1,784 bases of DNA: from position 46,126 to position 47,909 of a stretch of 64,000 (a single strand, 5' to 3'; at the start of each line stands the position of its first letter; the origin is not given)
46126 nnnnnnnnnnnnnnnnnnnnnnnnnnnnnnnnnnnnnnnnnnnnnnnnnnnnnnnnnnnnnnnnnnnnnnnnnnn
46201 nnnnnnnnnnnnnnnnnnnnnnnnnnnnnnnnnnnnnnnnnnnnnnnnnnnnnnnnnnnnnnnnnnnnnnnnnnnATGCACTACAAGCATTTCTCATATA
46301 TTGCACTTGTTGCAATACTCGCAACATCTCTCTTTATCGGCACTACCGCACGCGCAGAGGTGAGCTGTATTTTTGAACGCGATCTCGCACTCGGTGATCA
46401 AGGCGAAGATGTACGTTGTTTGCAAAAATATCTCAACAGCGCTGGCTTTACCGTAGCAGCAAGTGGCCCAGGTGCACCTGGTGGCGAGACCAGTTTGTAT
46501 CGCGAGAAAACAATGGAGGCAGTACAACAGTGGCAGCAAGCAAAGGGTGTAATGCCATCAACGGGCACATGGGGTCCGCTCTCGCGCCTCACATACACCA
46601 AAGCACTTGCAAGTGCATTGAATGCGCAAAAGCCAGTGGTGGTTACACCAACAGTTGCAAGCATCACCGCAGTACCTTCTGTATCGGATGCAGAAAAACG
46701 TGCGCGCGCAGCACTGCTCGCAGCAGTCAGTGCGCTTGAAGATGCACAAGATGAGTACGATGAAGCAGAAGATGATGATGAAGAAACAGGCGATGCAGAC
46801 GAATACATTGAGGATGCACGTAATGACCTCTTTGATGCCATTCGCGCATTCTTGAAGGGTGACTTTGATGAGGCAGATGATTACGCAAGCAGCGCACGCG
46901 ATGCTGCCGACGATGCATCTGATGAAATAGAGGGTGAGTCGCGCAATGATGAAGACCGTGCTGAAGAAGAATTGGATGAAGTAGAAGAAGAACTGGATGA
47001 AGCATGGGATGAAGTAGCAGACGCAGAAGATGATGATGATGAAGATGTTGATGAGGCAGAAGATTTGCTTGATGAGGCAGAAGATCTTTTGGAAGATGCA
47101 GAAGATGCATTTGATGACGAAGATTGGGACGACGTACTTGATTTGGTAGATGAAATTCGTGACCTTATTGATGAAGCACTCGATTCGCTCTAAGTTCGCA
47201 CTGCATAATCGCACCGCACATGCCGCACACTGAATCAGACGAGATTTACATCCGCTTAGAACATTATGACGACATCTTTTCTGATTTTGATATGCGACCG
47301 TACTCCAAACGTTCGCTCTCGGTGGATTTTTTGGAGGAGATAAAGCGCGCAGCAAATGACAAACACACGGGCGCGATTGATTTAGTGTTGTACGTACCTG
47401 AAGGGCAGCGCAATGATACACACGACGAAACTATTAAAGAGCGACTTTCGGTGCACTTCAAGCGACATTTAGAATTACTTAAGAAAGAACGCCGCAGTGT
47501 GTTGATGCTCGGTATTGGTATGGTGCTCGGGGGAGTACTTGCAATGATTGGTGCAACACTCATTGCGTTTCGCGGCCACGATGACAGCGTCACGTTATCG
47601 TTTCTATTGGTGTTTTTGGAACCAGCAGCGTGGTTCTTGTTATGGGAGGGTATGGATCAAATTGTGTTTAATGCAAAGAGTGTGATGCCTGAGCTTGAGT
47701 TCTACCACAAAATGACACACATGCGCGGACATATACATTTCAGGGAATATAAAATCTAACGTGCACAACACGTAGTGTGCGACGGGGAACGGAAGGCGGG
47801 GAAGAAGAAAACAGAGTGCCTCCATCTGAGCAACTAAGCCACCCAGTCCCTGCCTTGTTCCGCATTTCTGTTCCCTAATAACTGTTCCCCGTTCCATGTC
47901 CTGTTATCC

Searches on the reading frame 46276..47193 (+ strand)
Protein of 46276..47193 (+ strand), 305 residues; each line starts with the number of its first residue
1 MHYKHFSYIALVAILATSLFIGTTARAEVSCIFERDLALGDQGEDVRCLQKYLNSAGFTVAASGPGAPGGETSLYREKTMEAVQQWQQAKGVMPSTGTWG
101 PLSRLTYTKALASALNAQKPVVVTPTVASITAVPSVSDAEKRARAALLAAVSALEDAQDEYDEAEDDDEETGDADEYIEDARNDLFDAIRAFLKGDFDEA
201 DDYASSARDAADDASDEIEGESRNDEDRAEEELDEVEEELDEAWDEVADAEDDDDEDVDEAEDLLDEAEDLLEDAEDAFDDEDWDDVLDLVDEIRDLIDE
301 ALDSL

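Call 6: search_protein_families(library=pfam, proteins=[window:46276-47193:+], max_evalue=1)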
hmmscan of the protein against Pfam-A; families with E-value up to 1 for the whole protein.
window:46276-47193:+ (305 aa): 8 families
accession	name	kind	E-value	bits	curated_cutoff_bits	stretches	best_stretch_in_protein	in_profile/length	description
PF01471.23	PG_binding_1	-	1.4e-08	35.2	23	1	42-101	1-51/57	Putative peptidoglycan binding domain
PF14346.11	DUF4398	-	0.017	16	27.9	1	153-216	2-64/78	Domain of unknown function (DUF4398)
PF19880.4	DUF6353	-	0.053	13.4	25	1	104-163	56-114/253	Family of unknown function (DUF6353)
PF06009.19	Laminin_II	-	0.076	13.5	33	1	198-301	6-102/138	Laminin Domain II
PF04043.20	PMEI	-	0.11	13.1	29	0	129-228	19-134/156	Plant invertase/pectin methylesterase inhibitor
PF02259.29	FAT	-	0.15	11.7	24.2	1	179-224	27-72/343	FAT domain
PF02255.21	PTS_IIA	-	0.24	11.9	27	1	180-215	12-47/94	PTS system, Lactose/Cellobiose specific IIA subunit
PF02205.27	WH2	-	0.34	11.1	23.1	0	179-192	2-15/28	WH2 motif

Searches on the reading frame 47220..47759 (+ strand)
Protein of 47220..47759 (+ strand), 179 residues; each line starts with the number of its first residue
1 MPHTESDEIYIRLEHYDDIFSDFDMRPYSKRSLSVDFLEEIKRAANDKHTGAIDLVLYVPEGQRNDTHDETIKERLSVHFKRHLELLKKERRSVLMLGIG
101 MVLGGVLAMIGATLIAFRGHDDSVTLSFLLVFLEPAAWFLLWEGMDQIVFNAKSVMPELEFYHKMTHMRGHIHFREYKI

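Call 6: search_protein_families(library=pfam, proteins=[window:47220-47759:+], max_evalue=1)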
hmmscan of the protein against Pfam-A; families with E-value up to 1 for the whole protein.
window:47220-47759:+ (179 aa): 3 families
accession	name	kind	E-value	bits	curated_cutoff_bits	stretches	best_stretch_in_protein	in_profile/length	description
PF16173.10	DUF4874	-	0.049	13.7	30.1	1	19-102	33-118/159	Domain of unknown function (DUF4874)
PF06450.18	NhaB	-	0.059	12.7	27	1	65-112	176-224/515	Bacterial Na+/H+ antiporter B (NhaB)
PF00746.26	Gram_pos_anchor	-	0.34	11.4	20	1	99-118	18-37/43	LPXTG cell wall anchor motif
